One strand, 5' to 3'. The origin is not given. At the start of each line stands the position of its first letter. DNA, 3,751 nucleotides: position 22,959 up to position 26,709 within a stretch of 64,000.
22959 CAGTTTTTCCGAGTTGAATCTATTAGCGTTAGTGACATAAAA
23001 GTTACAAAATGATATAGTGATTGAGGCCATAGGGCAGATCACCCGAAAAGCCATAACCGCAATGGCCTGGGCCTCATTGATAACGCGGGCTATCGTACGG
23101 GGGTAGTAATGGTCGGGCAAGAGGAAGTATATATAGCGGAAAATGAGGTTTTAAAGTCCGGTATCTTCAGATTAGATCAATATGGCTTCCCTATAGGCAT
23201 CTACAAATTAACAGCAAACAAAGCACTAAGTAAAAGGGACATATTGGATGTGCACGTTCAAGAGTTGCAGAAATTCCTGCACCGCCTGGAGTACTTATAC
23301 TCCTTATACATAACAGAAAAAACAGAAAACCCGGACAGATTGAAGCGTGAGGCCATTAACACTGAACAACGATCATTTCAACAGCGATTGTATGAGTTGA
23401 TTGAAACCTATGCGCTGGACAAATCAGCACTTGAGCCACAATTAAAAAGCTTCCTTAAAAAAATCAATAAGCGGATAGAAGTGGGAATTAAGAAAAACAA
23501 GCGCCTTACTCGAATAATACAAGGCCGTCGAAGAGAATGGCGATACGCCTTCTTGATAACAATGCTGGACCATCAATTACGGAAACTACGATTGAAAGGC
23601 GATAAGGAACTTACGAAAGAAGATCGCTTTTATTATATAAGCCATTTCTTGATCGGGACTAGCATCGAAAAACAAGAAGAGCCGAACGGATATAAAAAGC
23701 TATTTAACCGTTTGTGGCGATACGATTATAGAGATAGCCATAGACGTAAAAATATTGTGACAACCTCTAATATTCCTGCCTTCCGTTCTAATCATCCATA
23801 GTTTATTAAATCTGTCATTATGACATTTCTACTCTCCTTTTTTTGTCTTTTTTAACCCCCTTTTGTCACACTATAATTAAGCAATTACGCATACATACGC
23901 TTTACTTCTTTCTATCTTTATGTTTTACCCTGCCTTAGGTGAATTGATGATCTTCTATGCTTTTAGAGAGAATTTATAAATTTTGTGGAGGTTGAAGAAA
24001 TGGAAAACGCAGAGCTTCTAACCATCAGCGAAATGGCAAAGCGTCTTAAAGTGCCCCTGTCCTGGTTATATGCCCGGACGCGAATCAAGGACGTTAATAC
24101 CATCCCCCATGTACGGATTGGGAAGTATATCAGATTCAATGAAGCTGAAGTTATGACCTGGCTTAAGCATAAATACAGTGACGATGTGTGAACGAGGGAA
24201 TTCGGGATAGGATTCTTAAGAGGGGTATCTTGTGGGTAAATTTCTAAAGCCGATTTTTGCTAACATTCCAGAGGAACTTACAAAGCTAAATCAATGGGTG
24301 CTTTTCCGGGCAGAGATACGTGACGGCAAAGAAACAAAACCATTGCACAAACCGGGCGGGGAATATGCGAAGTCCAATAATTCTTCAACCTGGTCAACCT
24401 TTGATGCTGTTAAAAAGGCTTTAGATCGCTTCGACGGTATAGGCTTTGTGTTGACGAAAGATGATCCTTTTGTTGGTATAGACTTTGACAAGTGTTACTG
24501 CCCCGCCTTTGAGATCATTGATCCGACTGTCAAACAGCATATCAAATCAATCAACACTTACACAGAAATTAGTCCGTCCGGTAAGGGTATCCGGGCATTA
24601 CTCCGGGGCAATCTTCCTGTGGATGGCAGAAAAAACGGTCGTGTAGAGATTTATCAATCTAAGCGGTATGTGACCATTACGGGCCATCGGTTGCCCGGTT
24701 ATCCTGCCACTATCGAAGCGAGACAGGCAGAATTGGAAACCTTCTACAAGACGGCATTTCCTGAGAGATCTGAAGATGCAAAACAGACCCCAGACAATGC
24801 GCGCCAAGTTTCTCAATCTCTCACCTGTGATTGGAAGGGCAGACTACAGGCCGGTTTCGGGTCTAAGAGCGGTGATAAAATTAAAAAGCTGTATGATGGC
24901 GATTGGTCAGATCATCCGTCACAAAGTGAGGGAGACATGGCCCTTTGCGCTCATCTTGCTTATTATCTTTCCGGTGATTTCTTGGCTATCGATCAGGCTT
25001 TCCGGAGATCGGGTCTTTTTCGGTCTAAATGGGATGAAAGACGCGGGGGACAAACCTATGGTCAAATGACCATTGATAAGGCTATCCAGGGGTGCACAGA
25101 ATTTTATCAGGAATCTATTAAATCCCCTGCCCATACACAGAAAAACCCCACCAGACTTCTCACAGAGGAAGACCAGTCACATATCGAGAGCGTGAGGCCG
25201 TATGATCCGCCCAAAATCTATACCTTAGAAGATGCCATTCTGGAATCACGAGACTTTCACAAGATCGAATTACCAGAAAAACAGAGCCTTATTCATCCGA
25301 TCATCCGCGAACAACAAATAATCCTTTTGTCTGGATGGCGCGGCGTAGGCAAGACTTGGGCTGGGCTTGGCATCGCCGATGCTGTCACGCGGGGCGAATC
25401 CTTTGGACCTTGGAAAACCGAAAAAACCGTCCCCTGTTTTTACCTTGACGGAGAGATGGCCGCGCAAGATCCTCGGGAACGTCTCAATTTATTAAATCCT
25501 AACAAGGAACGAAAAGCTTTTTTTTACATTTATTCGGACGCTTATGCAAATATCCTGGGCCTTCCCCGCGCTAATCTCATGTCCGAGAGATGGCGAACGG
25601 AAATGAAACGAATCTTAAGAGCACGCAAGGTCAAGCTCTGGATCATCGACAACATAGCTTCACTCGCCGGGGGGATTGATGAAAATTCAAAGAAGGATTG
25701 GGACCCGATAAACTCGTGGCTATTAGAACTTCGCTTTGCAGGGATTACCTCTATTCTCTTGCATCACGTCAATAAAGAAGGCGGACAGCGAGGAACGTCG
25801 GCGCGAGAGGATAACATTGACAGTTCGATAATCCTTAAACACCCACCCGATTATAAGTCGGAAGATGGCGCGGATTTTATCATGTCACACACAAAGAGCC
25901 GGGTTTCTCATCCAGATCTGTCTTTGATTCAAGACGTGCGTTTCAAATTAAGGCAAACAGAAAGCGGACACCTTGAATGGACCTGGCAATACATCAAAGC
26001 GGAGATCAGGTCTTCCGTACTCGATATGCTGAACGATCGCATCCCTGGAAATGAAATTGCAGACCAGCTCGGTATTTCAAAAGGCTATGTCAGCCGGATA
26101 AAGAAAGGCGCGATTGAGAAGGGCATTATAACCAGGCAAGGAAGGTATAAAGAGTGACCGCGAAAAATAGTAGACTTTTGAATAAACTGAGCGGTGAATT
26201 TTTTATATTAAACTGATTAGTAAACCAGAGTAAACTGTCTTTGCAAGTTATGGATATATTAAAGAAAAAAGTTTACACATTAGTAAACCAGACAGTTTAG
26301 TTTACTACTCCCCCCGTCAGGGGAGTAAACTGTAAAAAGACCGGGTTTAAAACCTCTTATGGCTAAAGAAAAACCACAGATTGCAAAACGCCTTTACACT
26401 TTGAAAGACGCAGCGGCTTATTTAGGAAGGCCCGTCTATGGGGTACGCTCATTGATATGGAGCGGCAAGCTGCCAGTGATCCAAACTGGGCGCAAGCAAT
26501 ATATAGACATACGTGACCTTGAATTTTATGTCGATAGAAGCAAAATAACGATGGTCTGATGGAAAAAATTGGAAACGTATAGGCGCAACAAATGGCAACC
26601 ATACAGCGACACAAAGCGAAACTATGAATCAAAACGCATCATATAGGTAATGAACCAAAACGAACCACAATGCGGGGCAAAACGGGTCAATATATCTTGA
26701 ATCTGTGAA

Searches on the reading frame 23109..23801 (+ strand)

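Call 9: search_protein_families(library=pfam, proteins=[window:23109-23801:+], max_evalue=0.01)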
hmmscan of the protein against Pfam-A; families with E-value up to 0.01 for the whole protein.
window:23109-23801:+ (230 aa): 1 family
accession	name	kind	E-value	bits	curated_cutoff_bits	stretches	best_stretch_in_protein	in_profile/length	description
PF14056.11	DUF4250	-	0.0031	17.9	27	0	83-114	12-43/55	Domain of unknown function (DUF4250)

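Call 10: search_protein_families(library=ncbifam, proteins=[window:23109-23801:+], max_evalue=0.01)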
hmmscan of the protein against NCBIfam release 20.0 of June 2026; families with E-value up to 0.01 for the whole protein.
window:23109-23801:+ (230 aa): 0 families

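Call 63: search_protein_families(library=phrogs, proteins=[window:23109-23801:+], max_evalue=0.001)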
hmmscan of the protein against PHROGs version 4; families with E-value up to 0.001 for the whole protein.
window:23109-23801:+ (230 aa): 0 families

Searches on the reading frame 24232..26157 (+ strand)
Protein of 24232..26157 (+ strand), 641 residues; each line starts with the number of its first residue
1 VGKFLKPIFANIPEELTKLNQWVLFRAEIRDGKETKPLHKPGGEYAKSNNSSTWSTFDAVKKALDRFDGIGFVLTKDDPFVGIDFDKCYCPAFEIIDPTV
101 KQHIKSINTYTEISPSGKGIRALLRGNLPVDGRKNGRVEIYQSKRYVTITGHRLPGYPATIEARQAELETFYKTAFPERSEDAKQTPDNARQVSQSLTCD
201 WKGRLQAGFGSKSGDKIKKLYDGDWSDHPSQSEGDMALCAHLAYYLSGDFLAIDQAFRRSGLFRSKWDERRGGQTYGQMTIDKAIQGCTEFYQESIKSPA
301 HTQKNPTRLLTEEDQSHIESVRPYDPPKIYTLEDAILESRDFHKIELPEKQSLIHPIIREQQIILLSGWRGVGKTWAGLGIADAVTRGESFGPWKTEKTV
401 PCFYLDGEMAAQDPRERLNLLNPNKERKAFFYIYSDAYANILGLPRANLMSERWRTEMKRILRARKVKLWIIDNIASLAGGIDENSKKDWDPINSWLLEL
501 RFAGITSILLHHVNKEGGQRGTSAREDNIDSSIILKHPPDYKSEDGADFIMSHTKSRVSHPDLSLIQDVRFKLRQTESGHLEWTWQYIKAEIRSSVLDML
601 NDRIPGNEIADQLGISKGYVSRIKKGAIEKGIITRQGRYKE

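Call 9: search_protein_families(library=pfam, proteins=[window:24232-26157:+], max_evalue=0.01)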
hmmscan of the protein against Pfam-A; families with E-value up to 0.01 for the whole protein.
window:24232-26157:+ (641 aa): 6 families
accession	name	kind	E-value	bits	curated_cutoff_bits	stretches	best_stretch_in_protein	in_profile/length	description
PF13481.12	AAA_25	-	6.4e-28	98.2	27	1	341-517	14-194/195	AAA domain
PF22763.1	NrS1-1_pol-like_HBD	-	1.9e-26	92.1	27.9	1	231-293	1-63/64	NrS-1 polymerase HBD domain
PF13401.12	AAA_22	-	0.00017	22.3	27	1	359-479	2-97/130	AAA domain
PF04545.22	Sigma70_r4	-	0.00054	19.9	24.1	1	608-630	25-47/50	Sigma-70, region 4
PF13384.12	HTH_23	-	0.002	18.4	24.6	1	590-627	4-41/50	Homeodomain-like domain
PF13412.12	HTH_24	-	0.0041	17.1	21.9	1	601-634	15-48/48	Winged helix-turn-helix DNA-binding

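Call 10: search_protein_families(library=ncbifam, proteins=[window:24232-26157:+], max_evalue=0.01)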
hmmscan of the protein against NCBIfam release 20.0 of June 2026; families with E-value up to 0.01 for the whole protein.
window:24232-26157:+ (641 aa): 2 families
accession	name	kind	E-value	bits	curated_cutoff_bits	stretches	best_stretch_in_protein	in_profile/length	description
NF004471.0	PRK05803.1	subfamily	0.0012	18.1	252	1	607-630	200-223/235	RNA polymerase sporulation sigma factor SigK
TIGR02846.1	spore_sigmaK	equivalog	0.0022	17.6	298.65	1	607-630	198-221/227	RNA polymerase sporulation sigma factor SigK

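Call 63: search_protein_families(library=phrogs, proteins=[window:24232-26157:+], max_evalue=0.001)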
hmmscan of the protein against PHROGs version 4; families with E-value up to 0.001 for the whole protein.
window:24232-26157:+ (641 aa): 11 families
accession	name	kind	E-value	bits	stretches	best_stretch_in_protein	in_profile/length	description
phrog_1829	-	DNA, RNA and nucleotide metabolism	2.2e-77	261.9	1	10-311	4-308/772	DNA primase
phrog_13901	-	DNA, RNA and nucleotide metabolism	3.8e-68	231.2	1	8-301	7-308/341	DNA primase/helicase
phrog_3022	-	DNA, RNA and nucleotide metabolism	4.8e-35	122.2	1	8-287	5-296/788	DNA primase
phrog_8643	-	DNA, RNA and nucleotide metabolism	2.4e-19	70.8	1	11-154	36-171/179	DNA polymerase/primase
phrog_15962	-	DNA, RNA and nucleotide metabolism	2.7e-13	50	1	6-196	25-231/835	DNA primase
phrog_3123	-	unknown function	4.6e-12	46.3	1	338-527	318-519/583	-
phrog_906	-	DNA, RNA and nucleotide metabolism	4.4e-11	43.3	1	342-543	508-704/872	DNA polymerase/primase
phrog_35045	-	DNA, RNA and nucleotide metabolism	2.2e-09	37.1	0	218-284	248-313/826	DNA primase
phrog_239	-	DNA, RNA and nucleotide metabolism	2e-07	31.4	1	321-526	312-544/801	DNA primase/helicase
phrog_6357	-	unknown function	7.2e-07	29.8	1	340-576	14-227/321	-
phrog_2850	-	unknown function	9.1e-07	29.1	1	291-557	92-348/465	-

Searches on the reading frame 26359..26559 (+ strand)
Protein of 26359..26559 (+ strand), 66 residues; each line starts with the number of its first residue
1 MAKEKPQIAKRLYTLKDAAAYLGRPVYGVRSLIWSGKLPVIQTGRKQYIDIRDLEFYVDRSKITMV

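Call 9: search_protein_families(library=pfam, proteins=[window:26359-26559:+], max_evalue=0.01)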
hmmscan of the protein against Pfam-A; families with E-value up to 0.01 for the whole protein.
window:26359-26559:+ (66 aa): 1 family
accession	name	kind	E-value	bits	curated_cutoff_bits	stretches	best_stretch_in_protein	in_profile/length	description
PF12728.13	HTH_17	-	6e-08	33.3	27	1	12-59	1-48/51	Helix-turn-helix domain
